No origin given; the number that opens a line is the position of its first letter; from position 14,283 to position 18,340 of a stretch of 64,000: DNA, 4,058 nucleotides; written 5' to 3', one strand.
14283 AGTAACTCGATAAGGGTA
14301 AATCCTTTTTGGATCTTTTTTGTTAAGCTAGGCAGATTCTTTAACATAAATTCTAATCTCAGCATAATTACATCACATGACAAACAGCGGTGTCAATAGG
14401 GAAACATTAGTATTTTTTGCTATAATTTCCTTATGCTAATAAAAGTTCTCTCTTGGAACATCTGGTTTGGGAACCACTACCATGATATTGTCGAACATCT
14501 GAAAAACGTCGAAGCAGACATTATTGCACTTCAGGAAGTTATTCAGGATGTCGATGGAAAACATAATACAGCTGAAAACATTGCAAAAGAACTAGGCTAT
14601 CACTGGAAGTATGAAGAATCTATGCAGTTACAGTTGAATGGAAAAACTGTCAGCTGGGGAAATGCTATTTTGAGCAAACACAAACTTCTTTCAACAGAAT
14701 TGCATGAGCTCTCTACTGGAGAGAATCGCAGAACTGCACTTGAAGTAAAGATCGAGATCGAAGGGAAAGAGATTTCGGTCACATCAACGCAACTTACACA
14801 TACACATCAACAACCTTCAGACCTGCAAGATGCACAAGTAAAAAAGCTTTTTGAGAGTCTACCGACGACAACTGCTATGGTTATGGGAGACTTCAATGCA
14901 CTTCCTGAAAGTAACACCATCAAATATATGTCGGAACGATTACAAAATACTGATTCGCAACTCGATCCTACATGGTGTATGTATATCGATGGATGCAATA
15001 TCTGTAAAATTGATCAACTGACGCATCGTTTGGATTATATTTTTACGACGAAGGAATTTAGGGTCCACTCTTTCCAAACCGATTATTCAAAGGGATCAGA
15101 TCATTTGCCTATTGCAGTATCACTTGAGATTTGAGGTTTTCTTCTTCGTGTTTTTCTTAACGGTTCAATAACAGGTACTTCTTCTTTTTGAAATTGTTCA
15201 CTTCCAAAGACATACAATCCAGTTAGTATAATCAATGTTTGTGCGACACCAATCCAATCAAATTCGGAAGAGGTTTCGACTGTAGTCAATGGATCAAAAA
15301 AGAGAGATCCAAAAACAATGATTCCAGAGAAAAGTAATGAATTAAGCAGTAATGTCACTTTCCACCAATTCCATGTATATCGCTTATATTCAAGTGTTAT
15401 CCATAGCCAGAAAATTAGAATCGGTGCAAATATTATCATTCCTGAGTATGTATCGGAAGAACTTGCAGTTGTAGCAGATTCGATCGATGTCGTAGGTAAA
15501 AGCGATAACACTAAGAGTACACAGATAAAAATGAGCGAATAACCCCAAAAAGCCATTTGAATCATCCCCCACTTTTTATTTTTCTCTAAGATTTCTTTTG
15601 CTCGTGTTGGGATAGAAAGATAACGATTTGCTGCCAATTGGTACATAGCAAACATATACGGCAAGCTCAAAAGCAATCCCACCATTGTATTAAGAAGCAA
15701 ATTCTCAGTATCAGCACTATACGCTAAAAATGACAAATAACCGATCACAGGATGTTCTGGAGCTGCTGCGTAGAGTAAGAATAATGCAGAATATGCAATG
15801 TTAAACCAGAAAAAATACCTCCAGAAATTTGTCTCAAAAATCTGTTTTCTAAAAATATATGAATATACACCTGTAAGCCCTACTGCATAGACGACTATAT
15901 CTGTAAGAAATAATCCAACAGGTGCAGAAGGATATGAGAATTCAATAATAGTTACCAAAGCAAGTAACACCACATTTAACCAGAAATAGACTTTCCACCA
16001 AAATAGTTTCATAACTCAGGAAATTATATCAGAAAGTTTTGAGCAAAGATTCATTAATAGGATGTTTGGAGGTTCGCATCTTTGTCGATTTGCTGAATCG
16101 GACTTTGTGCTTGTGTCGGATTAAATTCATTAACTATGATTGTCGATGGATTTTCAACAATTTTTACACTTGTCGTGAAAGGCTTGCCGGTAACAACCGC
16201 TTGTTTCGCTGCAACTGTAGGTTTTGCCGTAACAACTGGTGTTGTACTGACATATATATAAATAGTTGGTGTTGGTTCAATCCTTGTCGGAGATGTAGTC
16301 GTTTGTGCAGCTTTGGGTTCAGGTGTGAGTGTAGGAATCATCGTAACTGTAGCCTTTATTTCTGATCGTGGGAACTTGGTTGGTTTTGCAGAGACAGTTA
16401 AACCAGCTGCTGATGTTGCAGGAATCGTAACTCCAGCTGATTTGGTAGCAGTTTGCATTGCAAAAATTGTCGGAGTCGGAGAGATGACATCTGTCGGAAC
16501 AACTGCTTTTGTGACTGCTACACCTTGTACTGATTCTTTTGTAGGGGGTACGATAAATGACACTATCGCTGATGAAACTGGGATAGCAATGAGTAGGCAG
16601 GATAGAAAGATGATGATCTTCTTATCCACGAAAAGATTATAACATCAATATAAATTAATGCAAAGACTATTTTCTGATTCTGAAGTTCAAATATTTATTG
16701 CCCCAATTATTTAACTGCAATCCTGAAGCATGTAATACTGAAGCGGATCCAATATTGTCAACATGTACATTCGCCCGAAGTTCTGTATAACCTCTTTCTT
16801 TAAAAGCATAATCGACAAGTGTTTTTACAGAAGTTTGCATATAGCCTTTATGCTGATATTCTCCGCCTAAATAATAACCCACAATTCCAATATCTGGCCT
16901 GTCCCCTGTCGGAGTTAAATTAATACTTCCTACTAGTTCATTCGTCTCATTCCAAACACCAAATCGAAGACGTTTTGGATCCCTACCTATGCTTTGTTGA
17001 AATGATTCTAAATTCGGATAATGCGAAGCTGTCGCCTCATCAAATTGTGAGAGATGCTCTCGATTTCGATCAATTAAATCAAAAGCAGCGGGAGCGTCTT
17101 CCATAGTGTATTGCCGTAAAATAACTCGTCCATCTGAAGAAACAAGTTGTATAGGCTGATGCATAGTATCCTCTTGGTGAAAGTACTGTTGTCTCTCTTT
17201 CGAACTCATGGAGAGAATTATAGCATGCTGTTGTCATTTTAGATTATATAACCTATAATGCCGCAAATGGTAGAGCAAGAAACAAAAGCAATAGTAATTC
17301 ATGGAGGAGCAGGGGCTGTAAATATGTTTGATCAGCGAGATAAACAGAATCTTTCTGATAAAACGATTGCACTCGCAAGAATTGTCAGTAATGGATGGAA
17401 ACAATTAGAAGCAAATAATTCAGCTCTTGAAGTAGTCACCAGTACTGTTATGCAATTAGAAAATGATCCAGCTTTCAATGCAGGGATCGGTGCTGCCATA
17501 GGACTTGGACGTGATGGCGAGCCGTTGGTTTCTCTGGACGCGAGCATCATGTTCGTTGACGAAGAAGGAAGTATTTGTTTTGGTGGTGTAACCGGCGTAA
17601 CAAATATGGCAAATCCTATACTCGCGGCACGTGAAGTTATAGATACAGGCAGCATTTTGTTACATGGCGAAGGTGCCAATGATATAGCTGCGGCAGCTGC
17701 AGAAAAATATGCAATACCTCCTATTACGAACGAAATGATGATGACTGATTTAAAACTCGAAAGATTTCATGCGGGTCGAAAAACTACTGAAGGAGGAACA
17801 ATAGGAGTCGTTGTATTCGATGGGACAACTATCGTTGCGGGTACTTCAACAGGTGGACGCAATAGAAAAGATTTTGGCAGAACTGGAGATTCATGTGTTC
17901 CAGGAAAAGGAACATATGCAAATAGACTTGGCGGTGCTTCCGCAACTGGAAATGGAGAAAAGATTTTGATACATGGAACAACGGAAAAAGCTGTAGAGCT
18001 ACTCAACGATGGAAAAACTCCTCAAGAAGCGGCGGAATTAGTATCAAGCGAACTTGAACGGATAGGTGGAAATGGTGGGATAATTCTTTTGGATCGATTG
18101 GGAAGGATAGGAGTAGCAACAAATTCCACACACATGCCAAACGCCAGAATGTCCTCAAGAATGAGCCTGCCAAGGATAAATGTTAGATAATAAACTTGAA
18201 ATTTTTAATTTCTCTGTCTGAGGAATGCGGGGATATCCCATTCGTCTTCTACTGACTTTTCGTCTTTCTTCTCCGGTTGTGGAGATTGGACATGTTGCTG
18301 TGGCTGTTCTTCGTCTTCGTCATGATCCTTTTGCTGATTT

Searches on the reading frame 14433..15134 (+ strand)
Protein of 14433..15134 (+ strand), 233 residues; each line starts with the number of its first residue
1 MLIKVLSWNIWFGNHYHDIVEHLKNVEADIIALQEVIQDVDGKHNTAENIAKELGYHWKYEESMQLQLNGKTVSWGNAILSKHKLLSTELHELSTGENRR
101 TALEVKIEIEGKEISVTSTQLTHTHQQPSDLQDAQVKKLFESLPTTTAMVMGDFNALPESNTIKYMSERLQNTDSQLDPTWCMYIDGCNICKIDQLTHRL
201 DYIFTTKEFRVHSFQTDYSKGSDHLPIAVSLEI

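Call 89: search_protein_families(library=pfam, proteins=[window:14433-15134:+], max_evalue=0.01)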
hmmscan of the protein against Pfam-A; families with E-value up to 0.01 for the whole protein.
window:14433-15134:+ (233 aa): 3 families
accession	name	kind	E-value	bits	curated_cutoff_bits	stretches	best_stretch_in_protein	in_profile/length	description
PF03372.29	Exo_endo_phos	-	2.4e-23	83.4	24.5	1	6-224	1-225/225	Endonuclease/Exonuclease/phosphatase family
PF23226.1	Exo_endo_phos_PGAP2IP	-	1.8e-09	37.7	27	1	19-193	26-199/239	PGAP2IP, C-terminal nuclease-like domain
PF14529.12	Exo_endo_phos_2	-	0.0011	19.3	27.4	0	132-228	17-117/117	Endonuclease-reverse transcriptase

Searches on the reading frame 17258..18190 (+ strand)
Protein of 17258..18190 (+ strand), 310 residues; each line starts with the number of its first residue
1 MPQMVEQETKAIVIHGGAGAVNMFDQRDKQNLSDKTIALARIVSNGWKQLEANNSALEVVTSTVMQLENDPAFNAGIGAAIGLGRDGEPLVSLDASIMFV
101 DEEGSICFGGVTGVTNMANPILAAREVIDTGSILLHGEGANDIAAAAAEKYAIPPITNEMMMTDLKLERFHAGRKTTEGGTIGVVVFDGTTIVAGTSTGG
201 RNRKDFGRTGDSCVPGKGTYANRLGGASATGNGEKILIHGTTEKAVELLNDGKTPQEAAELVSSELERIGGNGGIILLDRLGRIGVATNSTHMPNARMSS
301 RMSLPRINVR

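Call 73: search_protein_families(library=pfam, proteins=[window:17258-18190:+], max_evalue=0.001)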
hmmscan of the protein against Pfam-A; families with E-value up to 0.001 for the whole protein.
window:17258-18190:+ (310 aa): 1 family
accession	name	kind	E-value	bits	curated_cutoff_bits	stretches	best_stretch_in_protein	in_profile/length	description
PF01112.23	Asparaginase_2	-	2.5e-56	191.5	27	1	11-299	2-299/309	Asparaginase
